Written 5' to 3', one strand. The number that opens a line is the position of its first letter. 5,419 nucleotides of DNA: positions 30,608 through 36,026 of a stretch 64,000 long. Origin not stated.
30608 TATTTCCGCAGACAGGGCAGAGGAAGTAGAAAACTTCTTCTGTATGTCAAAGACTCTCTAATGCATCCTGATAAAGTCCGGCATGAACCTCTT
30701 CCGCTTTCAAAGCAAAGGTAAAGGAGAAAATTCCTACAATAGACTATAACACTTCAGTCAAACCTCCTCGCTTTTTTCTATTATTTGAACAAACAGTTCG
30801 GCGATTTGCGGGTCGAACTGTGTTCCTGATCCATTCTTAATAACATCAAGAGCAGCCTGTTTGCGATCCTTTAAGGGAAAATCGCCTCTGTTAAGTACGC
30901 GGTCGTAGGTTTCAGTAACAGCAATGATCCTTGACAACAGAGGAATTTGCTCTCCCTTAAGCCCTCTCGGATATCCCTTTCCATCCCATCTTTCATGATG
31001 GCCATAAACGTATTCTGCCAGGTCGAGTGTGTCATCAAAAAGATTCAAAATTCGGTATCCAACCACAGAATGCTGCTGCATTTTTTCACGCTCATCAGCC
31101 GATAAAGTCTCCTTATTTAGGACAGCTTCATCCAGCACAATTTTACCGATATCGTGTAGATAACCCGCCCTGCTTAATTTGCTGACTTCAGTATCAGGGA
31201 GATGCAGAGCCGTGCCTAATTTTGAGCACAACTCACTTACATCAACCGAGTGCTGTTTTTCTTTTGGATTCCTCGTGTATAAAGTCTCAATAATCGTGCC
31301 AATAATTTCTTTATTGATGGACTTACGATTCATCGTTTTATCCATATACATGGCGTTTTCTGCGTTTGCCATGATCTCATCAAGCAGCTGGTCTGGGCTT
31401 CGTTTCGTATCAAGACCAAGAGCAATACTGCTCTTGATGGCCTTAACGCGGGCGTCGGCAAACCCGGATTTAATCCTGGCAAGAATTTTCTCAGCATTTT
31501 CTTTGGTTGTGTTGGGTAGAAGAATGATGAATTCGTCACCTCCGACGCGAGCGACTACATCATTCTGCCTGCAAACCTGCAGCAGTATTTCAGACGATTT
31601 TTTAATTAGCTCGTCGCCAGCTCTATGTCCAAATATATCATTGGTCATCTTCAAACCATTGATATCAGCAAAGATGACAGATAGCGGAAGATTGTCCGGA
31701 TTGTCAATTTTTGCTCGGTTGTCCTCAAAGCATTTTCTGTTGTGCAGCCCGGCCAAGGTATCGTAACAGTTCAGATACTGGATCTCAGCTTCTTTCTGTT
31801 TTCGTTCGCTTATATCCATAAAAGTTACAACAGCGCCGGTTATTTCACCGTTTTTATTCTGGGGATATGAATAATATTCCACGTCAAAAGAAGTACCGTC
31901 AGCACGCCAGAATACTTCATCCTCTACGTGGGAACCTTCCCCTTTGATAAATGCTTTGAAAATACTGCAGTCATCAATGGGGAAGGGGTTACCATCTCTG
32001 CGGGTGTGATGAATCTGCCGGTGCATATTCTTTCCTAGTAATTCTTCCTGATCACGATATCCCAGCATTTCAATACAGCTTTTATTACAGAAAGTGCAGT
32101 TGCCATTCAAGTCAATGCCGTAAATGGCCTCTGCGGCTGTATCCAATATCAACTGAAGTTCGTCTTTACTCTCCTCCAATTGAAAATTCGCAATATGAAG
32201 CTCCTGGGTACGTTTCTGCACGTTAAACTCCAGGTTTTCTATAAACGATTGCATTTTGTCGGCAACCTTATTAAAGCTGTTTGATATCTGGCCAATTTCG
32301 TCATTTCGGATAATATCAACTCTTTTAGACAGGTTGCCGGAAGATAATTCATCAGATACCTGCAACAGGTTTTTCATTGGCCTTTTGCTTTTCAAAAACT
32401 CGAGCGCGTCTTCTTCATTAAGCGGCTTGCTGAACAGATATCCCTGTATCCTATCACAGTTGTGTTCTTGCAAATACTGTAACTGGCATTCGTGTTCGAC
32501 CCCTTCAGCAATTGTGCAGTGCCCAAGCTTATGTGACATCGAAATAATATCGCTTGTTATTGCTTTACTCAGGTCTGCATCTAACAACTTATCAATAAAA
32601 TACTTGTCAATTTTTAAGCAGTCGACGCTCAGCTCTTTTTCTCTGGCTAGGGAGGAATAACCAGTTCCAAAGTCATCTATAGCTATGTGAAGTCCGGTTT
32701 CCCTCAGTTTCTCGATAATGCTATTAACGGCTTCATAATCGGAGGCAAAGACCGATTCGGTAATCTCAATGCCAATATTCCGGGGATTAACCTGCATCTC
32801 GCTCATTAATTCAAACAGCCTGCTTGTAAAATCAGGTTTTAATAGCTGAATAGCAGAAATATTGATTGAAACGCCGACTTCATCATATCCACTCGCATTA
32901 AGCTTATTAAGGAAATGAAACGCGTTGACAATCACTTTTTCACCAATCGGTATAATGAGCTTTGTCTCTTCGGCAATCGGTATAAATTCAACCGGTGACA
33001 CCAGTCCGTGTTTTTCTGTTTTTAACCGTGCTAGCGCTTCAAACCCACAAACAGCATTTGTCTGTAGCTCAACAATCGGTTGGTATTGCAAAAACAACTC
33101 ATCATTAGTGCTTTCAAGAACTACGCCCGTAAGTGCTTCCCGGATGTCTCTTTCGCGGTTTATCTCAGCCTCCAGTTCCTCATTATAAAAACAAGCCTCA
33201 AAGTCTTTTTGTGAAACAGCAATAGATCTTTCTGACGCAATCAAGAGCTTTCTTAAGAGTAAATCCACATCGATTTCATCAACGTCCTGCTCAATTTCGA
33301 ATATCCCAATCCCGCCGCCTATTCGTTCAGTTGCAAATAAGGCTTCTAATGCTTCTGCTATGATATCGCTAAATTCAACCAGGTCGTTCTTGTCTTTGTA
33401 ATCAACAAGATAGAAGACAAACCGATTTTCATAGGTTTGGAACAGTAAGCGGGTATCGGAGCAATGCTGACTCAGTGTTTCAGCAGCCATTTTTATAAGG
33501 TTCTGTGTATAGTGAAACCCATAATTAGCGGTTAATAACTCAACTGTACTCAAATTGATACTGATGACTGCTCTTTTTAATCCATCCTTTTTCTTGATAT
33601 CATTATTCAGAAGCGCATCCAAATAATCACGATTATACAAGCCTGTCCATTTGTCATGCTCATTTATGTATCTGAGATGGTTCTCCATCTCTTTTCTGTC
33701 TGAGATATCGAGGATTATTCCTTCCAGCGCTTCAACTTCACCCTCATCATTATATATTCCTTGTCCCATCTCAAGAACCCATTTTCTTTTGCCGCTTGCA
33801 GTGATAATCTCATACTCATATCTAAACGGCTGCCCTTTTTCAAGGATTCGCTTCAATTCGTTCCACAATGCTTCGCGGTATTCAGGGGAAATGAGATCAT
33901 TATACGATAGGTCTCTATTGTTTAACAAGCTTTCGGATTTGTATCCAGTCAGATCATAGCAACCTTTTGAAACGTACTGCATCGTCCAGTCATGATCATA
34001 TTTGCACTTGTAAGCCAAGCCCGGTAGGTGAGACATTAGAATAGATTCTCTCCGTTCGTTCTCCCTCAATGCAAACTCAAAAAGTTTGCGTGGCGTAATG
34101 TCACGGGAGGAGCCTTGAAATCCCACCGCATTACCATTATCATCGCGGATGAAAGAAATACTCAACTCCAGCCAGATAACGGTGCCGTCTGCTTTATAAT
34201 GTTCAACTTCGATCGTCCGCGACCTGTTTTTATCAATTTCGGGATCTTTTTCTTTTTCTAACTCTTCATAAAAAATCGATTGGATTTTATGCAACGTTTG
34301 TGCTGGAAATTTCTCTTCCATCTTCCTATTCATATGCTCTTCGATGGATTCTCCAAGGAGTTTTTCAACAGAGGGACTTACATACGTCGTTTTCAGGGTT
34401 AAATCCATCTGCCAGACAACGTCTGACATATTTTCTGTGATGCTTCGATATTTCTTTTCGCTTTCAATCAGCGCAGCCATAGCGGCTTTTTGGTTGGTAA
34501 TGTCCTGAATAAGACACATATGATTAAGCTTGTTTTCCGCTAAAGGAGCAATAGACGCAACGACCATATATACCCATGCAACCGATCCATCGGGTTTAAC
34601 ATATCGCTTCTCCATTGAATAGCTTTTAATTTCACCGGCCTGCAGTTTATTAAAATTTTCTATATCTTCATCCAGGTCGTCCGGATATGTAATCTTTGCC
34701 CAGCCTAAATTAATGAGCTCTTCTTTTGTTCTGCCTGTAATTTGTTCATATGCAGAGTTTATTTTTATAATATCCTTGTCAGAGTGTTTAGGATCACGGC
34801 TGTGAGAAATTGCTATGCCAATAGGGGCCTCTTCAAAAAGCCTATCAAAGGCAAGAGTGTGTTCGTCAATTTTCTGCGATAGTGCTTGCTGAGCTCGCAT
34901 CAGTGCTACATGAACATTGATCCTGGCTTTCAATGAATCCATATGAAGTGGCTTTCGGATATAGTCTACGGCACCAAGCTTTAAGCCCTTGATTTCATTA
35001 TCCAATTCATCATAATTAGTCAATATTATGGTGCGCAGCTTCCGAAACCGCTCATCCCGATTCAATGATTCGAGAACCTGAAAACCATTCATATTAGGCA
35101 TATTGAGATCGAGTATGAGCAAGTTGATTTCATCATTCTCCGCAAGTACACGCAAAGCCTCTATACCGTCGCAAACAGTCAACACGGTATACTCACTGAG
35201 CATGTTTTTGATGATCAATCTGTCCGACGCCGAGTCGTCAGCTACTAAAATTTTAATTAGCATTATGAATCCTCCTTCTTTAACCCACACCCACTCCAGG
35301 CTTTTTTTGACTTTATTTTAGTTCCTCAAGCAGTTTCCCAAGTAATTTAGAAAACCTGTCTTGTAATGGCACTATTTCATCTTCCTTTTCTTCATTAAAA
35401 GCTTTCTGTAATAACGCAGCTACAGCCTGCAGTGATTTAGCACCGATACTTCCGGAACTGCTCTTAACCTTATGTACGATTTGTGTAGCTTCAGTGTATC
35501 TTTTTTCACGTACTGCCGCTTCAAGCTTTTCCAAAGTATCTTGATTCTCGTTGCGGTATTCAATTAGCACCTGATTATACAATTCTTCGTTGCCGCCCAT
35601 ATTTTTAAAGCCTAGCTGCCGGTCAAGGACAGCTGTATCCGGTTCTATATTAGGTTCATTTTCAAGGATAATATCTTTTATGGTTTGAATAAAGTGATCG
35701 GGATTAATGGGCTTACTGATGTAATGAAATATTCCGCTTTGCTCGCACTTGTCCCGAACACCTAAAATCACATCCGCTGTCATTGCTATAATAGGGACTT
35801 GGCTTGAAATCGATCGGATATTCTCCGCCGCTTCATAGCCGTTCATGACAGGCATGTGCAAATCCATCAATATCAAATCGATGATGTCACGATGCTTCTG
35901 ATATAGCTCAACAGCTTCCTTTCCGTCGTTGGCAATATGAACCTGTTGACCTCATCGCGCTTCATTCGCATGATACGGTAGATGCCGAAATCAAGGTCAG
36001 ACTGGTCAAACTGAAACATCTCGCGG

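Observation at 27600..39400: Abrupt compositional transitions (about 30% to 45% to 57% GC) with an IS256 element at the first boundary: nested foreign DNA or a chimeric contig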

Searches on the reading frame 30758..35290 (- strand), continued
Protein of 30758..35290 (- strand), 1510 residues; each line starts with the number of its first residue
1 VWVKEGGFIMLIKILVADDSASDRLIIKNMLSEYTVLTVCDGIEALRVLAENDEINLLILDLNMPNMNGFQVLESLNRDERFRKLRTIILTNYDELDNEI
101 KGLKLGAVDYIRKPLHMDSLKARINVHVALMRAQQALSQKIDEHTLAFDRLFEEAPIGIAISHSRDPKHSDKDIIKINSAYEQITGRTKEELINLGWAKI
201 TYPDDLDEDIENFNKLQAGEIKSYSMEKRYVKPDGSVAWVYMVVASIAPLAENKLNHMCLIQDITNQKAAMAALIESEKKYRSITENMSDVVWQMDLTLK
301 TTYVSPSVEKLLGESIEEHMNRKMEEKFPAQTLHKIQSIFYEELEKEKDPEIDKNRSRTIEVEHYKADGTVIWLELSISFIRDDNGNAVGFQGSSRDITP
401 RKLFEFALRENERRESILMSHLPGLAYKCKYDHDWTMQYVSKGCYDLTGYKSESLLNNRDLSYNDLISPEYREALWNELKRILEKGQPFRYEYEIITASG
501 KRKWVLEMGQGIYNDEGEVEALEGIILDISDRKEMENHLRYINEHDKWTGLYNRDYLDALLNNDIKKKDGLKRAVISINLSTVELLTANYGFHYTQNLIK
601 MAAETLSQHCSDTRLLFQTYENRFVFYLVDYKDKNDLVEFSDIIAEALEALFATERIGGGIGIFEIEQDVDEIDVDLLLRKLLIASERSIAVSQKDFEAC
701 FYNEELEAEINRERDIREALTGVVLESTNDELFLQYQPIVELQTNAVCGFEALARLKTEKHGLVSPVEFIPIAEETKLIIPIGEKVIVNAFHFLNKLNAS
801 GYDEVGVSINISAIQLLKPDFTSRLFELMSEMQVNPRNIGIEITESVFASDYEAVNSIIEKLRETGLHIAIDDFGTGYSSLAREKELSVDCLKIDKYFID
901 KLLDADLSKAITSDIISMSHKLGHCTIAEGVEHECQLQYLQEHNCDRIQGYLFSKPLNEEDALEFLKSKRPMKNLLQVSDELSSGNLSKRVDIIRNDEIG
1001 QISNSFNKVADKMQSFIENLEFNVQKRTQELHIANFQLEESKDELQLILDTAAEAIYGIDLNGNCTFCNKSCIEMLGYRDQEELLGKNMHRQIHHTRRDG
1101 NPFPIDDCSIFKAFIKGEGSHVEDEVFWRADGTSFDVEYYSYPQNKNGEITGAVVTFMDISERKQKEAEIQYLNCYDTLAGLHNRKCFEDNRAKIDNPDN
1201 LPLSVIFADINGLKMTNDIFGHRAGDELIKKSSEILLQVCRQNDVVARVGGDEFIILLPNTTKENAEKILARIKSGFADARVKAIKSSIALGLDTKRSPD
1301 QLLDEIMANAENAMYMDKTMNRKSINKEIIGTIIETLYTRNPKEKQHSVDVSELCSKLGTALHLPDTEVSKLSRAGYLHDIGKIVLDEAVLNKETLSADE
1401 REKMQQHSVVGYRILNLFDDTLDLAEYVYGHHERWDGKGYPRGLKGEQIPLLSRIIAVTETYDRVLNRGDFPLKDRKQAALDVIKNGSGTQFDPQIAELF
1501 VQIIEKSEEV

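Call 62: find_encoding_contigs(protein=P0131, flank=10000, max_places=3)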
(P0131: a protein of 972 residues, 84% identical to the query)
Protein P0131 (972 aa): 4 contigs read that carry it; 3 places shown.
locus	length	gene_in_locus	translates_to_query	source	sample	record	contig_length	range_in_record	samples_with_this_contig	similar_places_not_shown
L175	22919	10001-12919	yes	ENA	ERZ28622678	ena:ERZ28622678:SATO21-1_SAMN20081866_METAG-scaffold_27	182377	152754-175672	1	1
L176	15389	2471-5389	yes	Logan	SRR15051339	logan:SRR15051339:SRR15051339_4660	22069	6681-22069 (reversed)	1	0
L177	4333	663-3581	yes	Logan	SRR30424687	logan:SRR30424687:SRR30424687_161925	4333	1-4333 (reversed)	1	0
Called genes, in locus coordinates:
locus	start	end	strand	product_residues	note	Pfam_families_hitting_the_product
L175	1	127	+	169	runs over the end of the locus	-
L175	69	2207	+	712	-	-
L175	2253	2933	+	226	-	-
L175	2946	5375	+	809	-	PF13240:Zn_Ribbon_1 (weak)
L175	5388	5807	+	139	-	-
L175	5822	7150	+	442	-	PF12773:DZR, PF13240:Zn_Ribbon_1, PF13248:Zn_ribbon_3 (weak), PF18912:DZR_2 (faint), PF13240:Zn_Ribbon_1 (weak)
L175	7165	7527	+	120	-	PF13240:Zn_Ribbon_1, PF13248:Zn_ribbon_3 (weak)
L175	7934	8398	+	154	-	PF00395:SLH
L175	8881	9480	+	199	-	PF00440:TetR_N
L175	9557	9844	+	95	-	PF00497:SBP_bac_3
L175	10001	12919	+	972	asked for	PF00072:Response_reg, PF08447:PAS_3, PF00989:PAS, PF08448:PAS_4, PF13426:PAS_9, PF08447:PAS_3, PF00990:GGDEF, PF00563:EAL, +2 more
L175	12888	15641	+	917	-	PF02743:dCache_1 (weak), PF22673:MCP-like_PDC_1 (faint), PF00672:HAMP, PF00989:PAS, PF13426:PAS_9, PF00990:GGDEF, PF13487:HD_5, PF01966:HD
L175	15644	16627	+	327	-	PF08447:PAS_3, PF00990:GGDEF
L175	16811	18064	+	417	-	PF03851:UvdE, PF08349:DUF1722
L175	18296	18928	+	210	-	PF00440:TetR_N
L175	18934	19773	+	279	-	PF00355:Rieske, PF19112:VanA_C (weak)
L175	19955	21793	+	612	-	PF00890:FAD_binding_2 (weak), PF01266:DAO (weak), PF01593:Amino_oxidase, PF01946:Thi4, PF03486:HI0933_like (faint), PF13450:NAD_binding_8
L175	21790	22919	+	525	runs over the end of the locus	PF00890:FAD_binding_2 (weak), PF01266:DAO (weak), PF01593:Amino_oxidase, PF07992:Pyr_redox_2 (faint), PF12831:FAD_oxidored (faint), PF13450:NAD_binding_8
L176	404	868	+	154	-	PF00395:SLH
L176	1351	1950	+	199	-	PF00440:TetR_N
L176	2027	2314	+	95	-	PF00497:SBP_bac_3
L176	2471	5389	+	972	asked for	PF00072:Response_reg, PF08447:PAS_3, PF00989:PAS, PF08448:PAS_4, PF13426:PAS_9, PF08447:PAS_3, PF00990:GGDEF, PF00563:EAL, +2 more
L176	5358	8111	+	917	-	PF02743:dCache_1 (weak), PF22673:MCP-like_PDC_1 (faint), PF00672:HAMP, PF00989:PAS, PF13426:PAS_9, PF00990:GGDEF, PF13487:HD_5, PF01966:HD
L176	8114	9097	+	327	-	PF08447:PAS_3, PF00990:GGDEF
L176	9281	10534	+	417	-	PF03851:UvdE, PF08349:DUF1722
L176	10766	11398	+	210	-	PF00440:TetR_N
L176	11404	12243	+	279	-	PF00355:Rieske, PF19112:VanA_C (weak)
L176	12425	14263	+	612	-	PF00890:FAD_binding_2 (weak), PF01266:DAO (weak), PF01593:Amino_oxidase, PF01946:Thi4, PF03486:HI0933_like (faint), PF13450:NAD_binding_8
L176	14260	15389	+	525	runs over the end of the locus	PF00890:FAD_binding_2 (weak), PF01266:DAO (weak), PF01593:Amino_oxidase, PF07992:Pyr_redox_2 (faint), PF12831:FAD_oxidored (faint), PF13450:NAD_binding_8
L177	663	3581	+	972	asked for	PF00072:Response_reg, PF08447:PAS_3, PF00989:PAS, PF08448:PAS_4, PF13426:PAS_9, PF08447:PAS_3, PF00990:GGDEF, PF00563:EAL, +2 more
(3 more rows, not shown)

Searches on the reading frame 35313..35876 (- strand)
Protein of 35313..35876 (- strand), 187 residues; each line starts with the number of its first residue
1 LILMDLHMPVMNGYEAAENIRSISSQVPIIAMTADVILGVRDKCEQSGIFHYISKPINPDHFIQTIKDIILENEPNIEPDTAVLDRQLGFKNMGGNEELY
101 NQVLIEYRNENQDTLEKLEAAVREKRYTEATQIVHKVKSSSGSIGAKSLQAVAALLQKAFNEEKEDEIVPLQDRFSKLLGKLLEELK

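Call 6: search_protein_families(library=pfam, proteins=[window:35313-35876:-], max_evalue=0.01)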
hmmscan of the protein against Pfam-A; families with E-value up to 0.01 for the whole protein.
window:35313-35876:- (187 aa): 2 families
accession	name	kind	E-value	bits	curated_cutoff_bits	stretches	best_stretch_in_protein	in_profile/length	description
PF00072.30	Response_reg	-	5.8e-14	52.6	30.2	1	1-66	45-110/111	Response regulator receiver domain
PF01627.28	Hpt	-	1.1e-11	45.3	24.6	1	103-185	2-80/84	Hpt domain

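Call 57: search_protein_families(library=padloc, proteins=[window:35313-35876:-], max_evalue=0.001)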
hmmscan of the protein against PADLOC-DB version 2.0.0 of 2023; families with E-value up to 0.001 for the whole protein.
window:35313-35876:- (187 aa): 0 families
